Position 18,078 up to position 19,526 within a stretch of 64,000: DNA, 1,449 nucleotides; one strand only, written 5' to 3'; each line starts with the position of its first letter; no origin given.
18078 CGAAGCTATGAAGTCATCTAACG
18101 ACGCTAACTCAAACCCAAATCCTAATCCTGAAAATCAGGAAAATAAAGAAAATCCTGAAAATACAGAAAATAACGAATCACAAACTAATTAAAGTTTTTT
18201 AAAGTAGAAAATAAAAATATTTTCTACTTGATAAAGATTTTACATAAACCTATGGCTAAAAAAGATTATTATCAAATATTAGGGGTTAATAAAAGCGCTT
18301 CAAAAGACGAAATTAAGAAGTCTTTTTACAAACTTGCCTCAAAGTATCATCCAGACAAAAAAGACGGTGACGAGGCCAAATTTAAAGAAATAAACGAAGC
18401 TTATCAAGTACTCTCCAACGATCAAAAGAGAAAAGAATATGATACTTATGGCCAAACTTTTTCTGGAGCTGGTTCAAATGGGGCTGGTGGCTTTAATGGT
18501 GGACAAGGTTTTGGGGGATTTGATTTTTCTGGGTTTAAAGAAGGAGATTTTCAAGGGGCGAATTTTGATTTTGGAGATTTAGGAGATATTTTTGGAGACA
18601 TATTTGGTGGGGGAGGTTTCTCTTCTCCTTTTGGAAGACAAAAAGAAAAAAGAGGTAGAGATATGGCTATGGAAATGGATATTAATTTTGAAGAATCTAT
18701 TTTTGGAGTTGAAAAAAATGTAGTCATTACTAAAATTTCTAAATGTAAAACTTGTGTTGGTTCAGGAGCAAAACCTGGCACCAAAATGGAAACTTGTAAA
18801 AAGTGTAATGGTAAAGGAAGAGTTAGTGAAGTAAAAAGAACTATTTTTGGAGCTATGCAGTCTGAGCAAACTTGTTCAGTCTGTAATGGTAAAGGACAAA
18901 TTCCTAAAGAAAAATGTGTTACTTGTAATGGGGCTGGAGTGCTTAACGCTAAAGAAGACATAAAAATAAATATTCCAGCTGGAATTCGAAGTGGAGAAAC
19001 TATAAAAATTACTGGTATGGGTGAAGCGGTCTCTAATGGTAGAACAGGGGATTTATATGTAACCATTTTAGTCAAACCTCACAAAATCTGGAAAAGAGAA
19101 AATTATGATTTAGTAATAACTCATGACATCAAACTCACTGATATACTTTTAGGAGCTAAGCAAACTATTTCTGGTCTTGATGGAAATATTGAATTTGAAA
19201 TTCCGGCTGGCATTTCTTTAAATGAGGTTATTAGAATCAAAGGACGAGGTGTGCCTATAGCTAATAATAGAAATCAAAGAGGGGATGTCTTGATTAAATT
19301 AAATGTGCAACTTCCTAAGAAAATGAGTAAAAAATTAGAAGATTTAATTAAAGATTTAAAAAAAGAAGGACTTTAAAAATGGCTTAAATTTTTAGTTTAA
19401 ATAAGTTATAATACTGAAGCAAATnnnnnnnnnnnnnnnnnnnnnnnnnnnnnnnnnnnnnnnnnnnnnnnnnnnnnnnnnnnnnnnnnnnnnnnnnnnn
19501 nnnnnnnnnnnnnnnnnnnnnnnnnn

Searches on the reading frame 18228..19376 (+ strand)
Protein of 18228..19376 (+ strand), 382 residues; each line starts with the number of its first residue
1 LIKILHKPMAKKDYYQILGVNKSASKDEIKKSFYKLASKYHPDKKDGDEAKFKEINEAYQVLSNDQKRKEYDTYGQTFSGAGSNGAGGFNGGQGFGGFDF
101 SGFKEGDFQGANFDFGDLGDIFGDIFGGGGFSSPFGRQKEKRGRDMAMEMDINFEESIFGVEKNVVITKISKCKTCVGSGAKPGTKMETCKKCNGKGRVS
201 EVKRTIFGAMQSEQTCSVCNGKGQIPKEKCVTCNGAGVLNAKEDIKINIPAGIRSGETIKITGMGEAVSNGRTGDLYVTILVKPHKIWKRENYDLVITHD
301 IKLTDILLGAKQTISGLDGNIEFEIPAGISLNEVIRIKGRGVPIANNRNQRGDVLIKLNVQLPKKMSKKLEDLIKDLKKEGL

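Call 67: search_protein_families(library=pfam, proteins=[window:18228-19376:+], max_evalue=0.00001)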
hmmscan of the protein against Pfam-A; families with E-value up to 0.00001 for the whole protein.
window:18228-19376:+ (382 aa): 3 families
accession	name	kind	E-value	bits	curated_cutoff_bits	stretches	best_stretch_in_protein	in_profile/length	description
PF01556.23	DnaJ_C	-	5.9e-39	134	26.6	1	147-363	2-152/152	DnaJ C terminal domain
PF00226.36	DnaJ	-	1.1e-24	86.8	27.8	1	13-72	1-63/63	DnaJ domain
PF00684.25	DnaJ_CXXCXGXG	-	4.2e-16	59.4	32.7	1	173-237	1-65/65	DnaJ central domain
